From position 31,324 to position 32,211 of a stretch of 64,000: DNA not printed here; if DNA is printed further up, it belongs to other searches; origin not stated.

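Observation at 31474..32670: Internally duplicated protein with two GIY-YIG-like modules in one chain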

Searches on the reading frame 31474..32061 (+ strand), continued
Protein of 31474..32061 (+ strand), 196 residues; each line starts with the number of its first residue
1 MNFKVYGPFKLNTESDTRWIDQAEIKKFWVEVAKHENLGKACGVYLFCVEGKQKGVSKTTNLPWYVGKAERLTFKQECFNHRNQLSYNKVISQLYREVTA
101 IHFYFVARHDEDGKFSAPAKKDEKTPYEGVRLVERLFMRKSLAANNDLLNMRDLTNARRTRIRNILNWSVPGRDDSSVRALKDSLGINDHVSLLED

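Call 62: find_related_loci(query=A2, collection=genome_contigs, flank=7000)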
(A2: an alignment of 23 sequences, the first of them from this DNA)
Query A2 (196 aa) in genome_contigs; peptide patterns used: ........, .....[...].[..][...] (x = any residue, [..] = any of these).
47 stretches matched a pattern; 38 encode a relative of the query (tblastn E <= 1e-3); 38 distinct loci.
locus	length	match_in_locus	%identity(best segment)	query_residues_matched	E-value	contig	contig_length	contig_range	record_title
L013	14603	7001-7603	57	1-196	5e-75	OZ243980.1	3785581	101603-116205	MAG: Arenicellales bacterium isolate 2bc81a4a-70f0-4651-b542-e07c7ba8b5a8 genome assembly, chromosome: 1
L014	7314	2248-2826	38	1-193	3e-40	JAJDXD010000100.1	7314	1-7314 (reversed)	MAG: Gammaproteobacteria bacterium isolate jk18x25bins.87 k141_3216, whole genome shotgun sequence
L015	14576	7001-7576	43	1-187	6e-40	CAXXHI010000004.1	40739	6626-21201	MAG: bacterium isolate 70215dce-3925-452b-89ef-f300e4ed0d2f genome assembly, contig: contig_4, whole genome shotgun sequ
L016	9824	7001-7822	39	1-193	2e-39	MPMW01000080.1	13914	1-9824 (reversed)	MAG: Acidobacteria bacterium bin61 NODE_5249_length_13914_cov_16.188_ID_10497, whole genome shotgun sequence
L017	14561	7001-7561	41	1-190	1e-38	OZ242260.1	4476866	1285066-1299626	MAG: bacterium isolate ae33526c-e769-4de9-a2b0-9dbe0155474d genome assembly, chromosome: 1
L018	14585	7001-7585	41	1-187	5e-38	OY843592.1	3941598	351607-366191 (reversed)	MAG: bacterium isolate 70215dce-3925-452b-89ef-f300e4ed0d2f genome assembly, chromosome: 1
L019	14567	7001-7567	40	1-187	2e-36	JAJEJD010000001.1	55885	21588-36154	MAG: bacterium isolate p16x63bins.49 k141_319758, whole genome shotgun sequence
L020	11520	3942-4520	37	1-193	4e-35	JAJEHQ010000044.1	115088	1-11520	MAG: Gammaproteobacteria bacterium isolate p16x60bins.63 k141_494230, whole genome shotgun sequence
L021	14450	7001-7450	43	1-148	3e-32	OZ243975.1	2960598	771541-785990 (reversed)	MAG: Arenicellales bacterium isolate dab0f2a9-6c84-4861-9e31-239953c98c99 genome assembly, chromosome: 1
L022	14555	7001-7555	32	1-186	9e-26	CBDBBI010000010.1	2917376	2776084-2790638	MAG: bacterium isolate 141a6a79-0b26-4072-a46e-b7d0e99fc3f6 genome assembly, contig: contig_10, whole genome shotgun seq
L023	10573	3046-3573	29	1-187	6e-20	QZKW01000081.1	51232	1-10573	MAG: Desulfobacteraceae bacterium isolate SURF_3 Ga0104751_1000887, whole genome shotgun sequence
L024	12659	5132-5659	29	1-186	1e-19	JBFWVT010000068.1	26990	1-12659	MAG: Alphaproteobacteria bacterium isolate CA_2019_TPBS_10 NODE_8773_length_26990_cov_9.673491_TPBS, whole genome shotgu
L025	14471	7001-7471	29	21-190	2e-18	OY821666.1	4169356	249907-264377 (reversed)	MAG: uncultured Psychromonas sp. isolate a91dbc3e-702d-42bd-9e06-0a323c647f35 genome assembly, chromosome: 1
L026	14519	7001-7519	29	1-185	8e-18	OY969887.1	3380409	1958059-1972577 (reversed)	MAG: uncultured Alphaproteobacteria bacterium isolate MFD01231.bin.c.3 genome assembly, chromosome: 1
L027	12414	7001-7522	28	1-186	7e-18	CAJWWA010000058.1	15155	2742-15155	MAG TPA_asm: uncultured Halieaceae bacterium isolate ERR599053_bin.87_MetaBAT_v2.12.1_MAG genome assembly, contig: NODE_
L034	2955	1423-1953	29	1-186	2e-14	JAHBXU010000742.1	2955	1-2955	MAG: Planctomycetaceae bacterium isolate ACE_PLA27 PLA27_742, whole genome shotgun sequence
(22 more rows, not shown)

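Call 66: search_protein_families(library=pfam, alignment_id=A4, max_evalue=0.00001)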
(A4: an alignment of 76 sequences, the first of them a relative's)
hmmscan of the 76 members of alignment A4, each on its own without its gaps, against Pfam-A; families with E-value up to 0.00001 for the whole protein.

A. member 1, L013:4575-5396:- (273 aa): 1 family
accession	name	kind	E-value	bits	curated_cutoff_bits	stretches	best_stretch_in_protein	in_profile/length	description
PF18163.6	LD_cluster2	-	9.3e-70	235.6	25.3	1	10-231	6-226/264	SLOG cluster2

B. families by the number of members that match (of 76 scanned): 70 families (the first 25 are shown)
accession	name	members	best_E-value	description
PF13304.12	AAA_21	3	3.6e-17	AAA domain, putative AbiEii toxin, Type IV TA system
PF02463.25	SMC_N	3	5.2e-11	RecF/RecN/SMC N terminal domain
PF00005.33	ABC_tran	2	3e-53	ABC transporter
PF00589.27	Phage_integrase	2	8.3e-38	Phage integrase family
PF13175.12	AAA_15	2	8.4e-17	AAA ATPase domain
PF02538.19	Hydantoinase_B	1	8e-184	Hydantoinase B/oxoprolinase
PF00152.25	tRNA-synt_2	1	8.5e-120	tRNA synthetases class II (D, K and N)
PF10017.15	Methyltransf_33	1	1.6e-113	Histidine-specific methyltransferase, SAM-dependent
PF01968.24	Hydantoinase_A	1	2.2e-88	Hydantoinase/oxoprolinase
PF03702.20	AnmK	1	1.7e-83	Anhydro-N-acetylmuramic acid kinase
PF09994.14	T6SS_Tle1-like_cat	1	5.8e-79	T6SS, Phospholipase effector Tle1-like, catalytic domain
PF01266.30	DAO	1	1.8e-76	FAD dependent oxidoreductase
PF01571.26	GCV_T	1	3e-74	Aminomethyltransferase folate-binding domain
PF18163.6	LD_cluster2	1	9.3e-70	SLOG cluster2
PF00145.23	DNA_methylase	1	4.1e-67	C-5 cytosine-specific DNA methylase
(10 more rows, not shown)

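Call 69: fold_search(model_id=the predicted structure, library=viral)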
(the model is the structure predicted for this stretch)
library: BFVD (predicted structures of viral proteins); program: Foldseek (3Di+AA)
matches with E <= 10: 720; with E <= 0.001: 0
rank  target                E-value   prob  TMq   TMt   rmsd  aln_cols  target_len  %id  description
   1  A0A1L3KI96            3.7e-02  0.08  0.15  0.07  18.9       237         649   15  Uncharacterized protein [Beihai levi-like virus 12]
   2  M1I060                4.0e-02  0.57  0.30  0.26   7.6       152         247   15  (no name in the UniProt tables at hand)
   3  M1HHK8                4.8e-02  0.63  0.33  0.33   7.4       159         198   16  (no name in the UniProt tables at hand)
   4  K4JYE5                6.2e-02  0.47  0.32  0.29  10.2       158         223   12  Uncharacterized protein [Abalone herpesvirus (isolate Abalone/Australia/Victoria/2009)]
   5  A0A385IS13            7.5e-02  0.13  0.19  0.19  16.4       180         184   10  (no name in the UniProt tables at hand)
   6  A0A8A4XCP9            8.0e-02  0.25  0.29  0.30  13.6       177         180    7  Structural protein (Fragment) [Arundinax aedon parvoviridae sp.]
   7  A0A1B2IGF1            9.0e-02  0.13  0.22  0.18  19.4       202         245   10  (no name in the UniProt tables at hand)
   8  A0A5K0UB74            9.0e-02  0.09  0.20  0.16  20.3       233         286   15  Uncharacterized protein [Yasminevirus sp. GU-2018]
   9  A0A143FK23            9.6e-02  0.10  0.17  0.14  22.7       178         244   10  (no name in the UniProt tables at hand)
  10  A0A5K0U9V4            9.6e-02  0.04  0.14  0.07  24.3       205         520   12  Uncharacterized protein [Yasminevirus sp. GU-2018]
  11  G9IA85                1.3e-01  0.20  0.22  0.21  12.4       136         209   10  (no name in the UniProt tables at hand)
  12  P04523                1.5e-01  0.08  0.18  0.11  21.1       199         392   12  DNA replication protein [Enterobacteria phage T4]
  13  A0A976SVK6            1.7e-01  0.09  0.19  0.18  13.8       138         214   17  (no name in the UniProt tables at hand)
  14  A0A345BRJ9            1.8e-01  0.15  0.24  0.28   8.3       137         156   12  (no name in the UniProt tables at hand)
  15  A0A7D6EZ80            1.8e-01  0.08  0.21  0.18  20.6       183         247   10  Uncharacterized protein [Aeromonas phage D3]
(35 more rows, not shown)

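Call 83: search_dna_similar(query=P0077, collection=plasmids, mode=protein, max_evalue=0.001, max_rows=20)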
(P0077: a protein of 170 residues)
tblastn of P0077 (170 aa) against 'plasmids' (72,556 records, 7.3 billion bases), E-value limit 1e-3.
Records with a match: 4; places in all: 4; records where one place covers at least 80% of the query: 1.
Best place of each record, by identity: <60% 4.
By first word of the organism name: Ralstonia 3; Polymorphobacter 1.
By predicted mobility (MOB-suite, as given by PLSDB): mobilizable 3; non-mobilizable 1.
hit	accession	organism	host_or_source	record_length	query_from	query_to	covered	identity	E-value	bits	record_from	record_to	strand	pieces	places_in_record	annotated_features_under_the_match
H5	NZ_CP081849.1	Polymorphobacter megasporae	Megaspora,lichen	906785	3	163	95%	32.4%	9e-13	72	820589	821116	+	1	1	hypothetical protein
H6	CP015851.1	Ralstonia solanacearum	Rhizoma kaempferiae,cell culture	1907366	2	96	56%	33.3%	1e-4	49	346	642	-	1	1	hypothetical protein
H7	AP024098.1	Ralstonia solanacearum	-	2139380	2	96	56%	33.3%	1e-4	49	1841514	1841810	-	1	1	hypothetical protein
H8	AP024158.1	Ralstonia solanacearum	Zingiber officinale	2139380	2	96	56%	33.3%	1e-4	49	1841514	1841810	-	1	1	hypothetical protein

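Call 88: search_protein_families(library=padloc, alignment_id=A4, max_evalue=0.00001)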
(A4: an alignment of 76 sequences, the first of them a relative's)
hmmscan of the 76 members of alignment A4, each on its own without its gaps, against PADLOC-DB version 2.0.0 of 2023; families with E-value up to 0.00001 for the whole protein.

A. member 1, L013:4575-5396:- (273 aa): 0 families

B. families by the number of members that match (of 76 scanned): 236 families (the first 25 are shown)
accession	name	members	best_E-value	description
PDLC04135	mad3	3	1.5e-56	mads_3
PDLC02980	AriA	3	4.4e-20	-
PDLC04164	AriA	3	3.5e-13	-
PDLC00102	GajA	2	3.7e-179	AAA ATPase domain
PDLC00078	GajA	2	1.8e-33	AAA ATPase domain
PDLC02914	ATPase-Toprim_I-B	2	5e-25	-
PDLC04140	mad8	2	3.8e-24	mads_8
PDLC02981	AriAB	2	3e-22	-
PDLC00077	GajA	2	1.4e-20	AAA ATPase domain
PDLC03878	NsnB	2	3.4e-19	-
PDLC00067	GajA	2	2.9e-18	AAA ATPase domain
PDLC00271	PtuA1|PtuA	2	3e-18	AAA ATPase domain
PDLC02979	AriA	2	1.6e-17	-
PDLC04176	HEC-01A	2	4.7e-17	-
PDLC00069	GajA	2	5.9e-17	AAA ATPase domain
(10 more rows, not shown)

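Call 91: search_protein_families(library=pfam, proteins=[P0075, P0102, P0124, P0143, P0155, P0164, P0179, P0195, L026:6614-7549:+, L034:1171-1956:+], max_evalue=0.01)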
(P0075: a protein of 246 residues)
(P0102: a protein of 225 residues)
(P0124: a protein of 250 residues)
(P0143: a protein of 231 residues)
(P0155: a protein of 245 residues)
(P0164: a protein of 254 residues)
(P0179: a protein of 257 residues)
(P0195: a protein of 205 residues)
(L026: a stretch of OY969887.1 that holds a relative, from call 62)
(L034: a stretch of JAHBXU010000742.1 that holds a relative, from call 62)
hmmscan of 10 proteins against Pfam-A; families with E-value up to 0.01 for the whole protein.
P0075 (246 aa): 0 families

P0102 (225 aa): 0 families

P0124 (250 aa): 0 families

P0143 (231 aa): 0 families

P0155 (245 aa): 0 families

P0164 (254 aa): 0 families

P0179 (257 aa): 0 families

P0195 (205 aa): 0 families

L026:6614-7549:+ (312 aa): 0 families

L034:1171-1956:+ (262 aa): 0 families
